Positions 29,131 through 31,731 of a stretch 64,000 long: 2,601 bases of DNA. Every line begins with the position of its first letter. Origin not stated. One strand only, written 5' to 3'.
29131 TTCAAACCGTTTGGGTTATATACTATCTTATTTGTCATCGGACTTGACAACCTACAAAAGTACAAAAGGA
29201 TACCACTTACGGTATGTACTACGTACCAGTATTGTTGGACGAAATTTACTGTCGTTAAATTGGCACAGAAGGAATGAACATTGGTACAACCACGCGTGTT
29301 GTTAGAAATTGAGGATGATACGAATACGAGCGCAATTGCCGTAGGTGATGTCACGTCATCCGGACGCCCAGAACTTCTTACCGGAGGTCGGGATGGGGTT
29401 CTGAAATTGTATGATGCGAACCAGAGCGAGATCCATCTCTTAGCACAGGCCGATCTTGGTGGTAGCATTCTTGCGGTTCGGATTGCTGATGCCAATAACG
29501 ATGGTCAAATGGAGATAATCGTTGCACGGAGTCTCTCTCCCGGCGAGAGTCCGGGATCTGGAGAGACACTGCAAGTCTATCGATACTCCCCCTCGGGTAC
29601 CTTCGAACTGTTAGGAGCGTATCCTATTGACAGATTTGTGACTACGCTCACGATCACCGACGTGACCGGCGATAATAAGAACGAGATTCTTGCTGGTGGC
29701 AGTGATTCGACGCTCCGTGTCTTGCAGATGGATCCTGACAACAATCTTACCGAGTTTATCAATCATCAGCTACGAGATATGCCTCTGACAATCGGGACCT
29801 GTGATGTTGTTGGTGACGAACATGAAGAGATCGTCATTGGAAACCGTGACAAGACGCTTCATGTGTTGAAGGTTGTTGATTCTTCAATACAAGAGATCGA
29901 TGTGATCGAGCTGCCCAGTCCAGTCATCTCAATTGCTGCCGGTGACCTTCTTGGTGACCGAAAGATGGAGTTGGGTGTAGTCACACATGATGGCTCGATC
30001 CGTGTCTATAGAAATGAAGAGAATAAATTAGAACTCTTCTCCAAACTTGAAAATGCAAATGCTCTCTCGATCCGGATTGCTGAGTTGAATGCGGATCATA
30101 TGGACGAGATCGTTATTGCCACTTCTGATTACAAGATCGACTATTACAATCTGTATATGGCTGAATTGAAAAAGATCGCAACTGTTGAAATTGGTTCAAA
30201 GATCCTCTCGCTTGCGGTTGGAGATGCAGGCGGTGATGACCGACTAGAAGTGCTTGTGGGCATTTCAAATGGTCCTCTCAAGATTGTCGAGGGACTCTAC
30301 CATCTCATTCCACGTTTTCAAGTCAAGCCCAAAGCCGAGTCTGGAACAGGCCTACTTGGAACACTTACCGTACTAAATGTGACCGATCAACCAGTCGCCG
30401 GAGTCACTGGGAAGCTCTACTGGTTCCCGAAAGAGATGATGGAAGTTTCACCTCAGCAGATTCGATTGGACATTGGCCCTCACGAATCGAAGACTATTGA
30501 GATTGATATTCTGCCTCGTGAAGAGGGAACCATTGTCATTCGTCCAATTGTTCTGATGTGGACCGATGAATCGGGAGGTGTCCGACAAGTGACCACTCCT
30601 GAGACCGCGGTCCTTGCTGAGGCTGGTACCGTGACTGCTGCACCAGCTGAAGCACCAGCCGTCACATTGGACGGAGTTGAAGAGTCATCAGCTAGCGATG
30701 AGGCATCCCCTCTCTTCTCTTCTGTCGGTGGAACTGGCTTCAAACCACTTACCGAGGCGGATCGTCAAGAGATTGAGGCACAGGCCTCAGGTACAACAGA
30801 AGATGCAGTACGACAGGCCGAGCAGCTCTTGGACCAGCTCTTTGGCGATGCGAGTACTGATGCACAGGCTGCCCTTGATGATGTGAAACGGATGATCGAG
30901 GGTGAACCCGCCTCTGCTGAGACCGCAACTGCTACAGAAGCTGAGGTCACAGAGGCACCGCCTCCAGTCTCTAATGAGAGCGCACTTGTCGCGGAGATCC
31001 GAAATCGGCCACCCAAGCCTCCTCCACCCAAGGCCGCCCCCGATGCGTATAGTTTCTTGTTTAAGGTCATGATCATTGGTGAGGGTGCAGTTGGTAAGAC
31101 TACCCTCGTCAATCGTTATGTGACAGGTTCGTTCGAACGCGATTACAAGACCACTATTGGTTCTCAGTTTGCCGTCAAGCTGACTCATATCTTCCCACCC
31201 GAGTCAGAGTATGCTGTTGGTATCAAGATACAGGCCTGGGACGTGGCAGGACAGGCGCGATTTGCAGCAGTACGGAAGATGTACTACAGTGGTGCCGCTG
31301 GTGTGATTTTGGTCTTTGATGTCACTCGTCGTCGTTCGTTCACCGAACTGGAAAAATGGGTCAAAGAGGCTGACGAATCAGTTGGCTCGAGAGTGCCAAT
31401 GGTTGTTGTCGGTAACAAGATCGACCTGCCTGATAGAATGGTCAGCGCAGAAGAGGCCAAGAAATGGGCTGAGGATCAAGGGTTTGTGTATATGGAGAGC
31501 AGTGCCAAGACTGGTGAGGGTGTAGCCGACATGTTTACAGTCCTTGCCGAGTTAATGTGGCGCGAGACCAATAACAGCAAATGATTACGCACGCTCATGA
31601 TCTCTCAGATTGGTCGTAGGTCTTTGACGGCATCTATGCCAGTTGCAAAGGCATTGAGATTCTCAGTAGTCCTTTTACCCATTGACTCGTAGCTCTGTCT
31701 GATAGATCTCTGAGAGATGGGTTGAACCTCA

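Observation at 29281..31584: Seven-bladed FG-GAP propeller fused to a Rab-like small GTPase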

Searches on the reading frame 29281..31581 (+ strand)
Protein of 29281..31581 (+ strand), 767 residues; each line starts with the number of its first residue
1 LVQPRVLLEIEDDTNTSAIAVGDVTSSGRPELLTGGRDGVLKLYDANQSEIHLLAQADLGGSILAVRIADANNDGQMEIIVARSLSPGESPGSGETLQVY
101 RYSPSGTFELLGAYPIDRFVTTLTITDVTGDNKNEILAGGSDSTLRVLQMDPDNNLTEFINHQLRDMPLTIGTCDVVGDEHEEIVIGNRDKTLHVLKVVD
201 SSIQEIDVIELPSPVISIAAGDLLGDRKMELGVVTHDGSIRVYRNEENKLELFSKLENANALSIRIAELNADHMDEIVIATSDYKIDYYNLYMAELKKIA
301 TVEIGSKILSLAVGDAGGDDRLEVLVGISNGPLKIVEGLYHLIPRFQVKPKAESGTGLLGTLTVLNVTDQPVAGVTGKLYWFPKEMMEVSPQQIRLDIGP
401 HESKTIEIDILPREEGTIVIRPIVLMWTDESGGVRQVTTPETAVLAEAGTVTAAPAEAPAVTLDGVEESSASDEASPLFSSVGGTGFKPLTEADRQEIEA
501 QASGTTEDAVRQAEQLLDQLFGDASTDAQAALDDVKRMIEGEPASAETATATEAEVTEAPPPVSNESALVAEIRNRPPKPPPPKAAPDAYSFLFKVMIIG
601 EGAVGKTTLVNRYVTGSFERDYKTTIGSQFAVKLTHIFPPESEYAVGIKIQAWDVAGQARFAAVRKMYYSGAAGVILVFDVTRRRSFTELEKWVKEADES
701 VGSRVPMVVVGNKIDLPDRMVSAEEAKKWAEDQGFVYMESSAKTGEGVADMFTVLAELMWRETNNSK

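Call 3: search_protein_families(library=pfam, proteins=[window:29281-31581:+], max_evalue=1)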
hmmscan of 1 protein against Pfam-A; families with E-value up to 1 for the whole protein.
window:29281-31581:+ (767 aa): 26 families (the best 25 are shown)
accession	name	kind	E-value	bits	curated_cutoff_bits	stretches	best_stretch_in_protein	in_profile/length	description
PF00071.28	Ras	-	3.2e-47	160.6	21.6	1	595-758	1-159/162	Ras family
PF08477.19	Roc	-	1.4e-31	109.7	27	1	595-715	1-119/119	Ras of Complex, Roc, domain of DAPkinase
PF13517.12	FG-GAP_3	-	4.4e-20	72.5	26.9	6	23-81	1-61/61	FG-GAP-like repeat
PF23743.1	Beta-prop_BBS7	-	1.1e-15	58.2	27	3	178-281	181-289/299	BBS7 beta-propeller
PF00025.27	Arf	-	1.1e-14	54.8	22.3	1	594-756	15-171/174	ADP-ribosylation factor family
PF14783.12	BBS2_Mid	-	3.3e-13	50.1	27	3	173-288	4-107/108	Ciliary BBSome complex subunit 2, middle region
PF15907.11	Itfg2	-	1.7e-06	28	27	1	217-291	19-105/330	Integrin-alpha FG-GAP repeat-containing protein 2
PF25292.1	Beta-prop_CGLA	-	2.9e-06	27.4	26.8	1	123-206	34-112/316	Lambda-carrageenase beta-propeller domain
PF01839.29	FG-GAP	-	6.9e-06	26.3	22.1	0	119-139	1-21/37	FG-GAP repeat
PF23726.1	Beta-prop_RSE1_2nd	-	2.1e-05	24.4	30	1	184-316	36-161/327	RSE1/DDB1/CPSF1 second beta-propeller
PF14727.13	PHTB1_N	-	3.2e-05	24.2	28.6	1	166-249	22-109/361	PTHB1 N-terminal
PF00009.33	GTP_EFTU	-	4.1e-05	23.7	26.5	1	596-757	6-184/188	Elongation factor Tu GTP binding domain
PF24817.1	WD40_WDHD1_1st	-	8.3e-05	22.3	109.9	1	31-163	19-128/291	WDHD1 first WD40 domain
PF24814.1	WD40_Prp19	-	0.00024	20.7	320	1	126-202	12-82/281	Prp19 WD40 domain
PF16743.10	PliI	-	0.00035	20.7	27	1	61-99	57-90/123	Periplasmic lysozyme inhibitor of I-type lysozyme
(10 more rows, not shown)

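Call 4: search_protein_families(library=ncbifam, proteins=[window:29281-31581:+], max_evalue=1)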
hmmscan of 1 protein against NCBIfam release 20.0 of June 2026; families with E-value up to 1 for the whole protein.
window:29281-31581:+ (767 aa): 11 families
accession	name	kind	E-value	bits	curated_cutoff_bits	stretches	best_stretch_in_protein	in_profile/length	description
TIGR00231.1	small_GTP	domain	6.3e-26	91.1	42.5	1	594-753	4-160/164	GTP-binding protein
NF000908.1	PRK00089.1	equivalog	4e-05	23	237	1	674-760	85-168/291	GTPase Era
TIGR03594.1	GTPase_EngA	equivalog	0.0014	17.8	306.7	1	594-613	176-195/432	ribosome biogenesis GTPase Der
NF052323.1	T9SSA_dep_M6i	equivalog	0.0042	15.1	600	1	16-189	739-899/1043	T9SS-dependent M6-like inactivated metalloprotease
NF002828.0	PRK03003.1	equivalog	0.005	15.5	631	1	595-759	42-200/477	ribosome biogenesis GTPase Der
NF007071.0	PRK09518.1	equivalog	0.0055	15.2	953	1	595-760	273-432/706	bifunctional cytidylate kinase/GTPase Der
TIGR03597.1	GTPase_YqeH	equivalog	0.0079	15.4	297.4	0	595-616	157-178/361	ribosome biogenesis GTPase YqeH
NF008955.0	PRK12297.1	equivalog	0.018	14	406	1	688-761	260-330/429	GTPase ObgE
NF008954.1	PRK12296.1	equivalog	0.027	12.9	377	1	704-761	284-341/470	GTPase ObgE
TIGR03596.1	GTPase_YlqF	equivalog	0.036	13.4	208.2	0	594-615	119-140/276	ribosome biogenesis GTPase YlqF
NF007368.0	PRK09866.1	equivalog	0.046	12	1146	1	656-724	243-309/742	clamp-binding protein CrfC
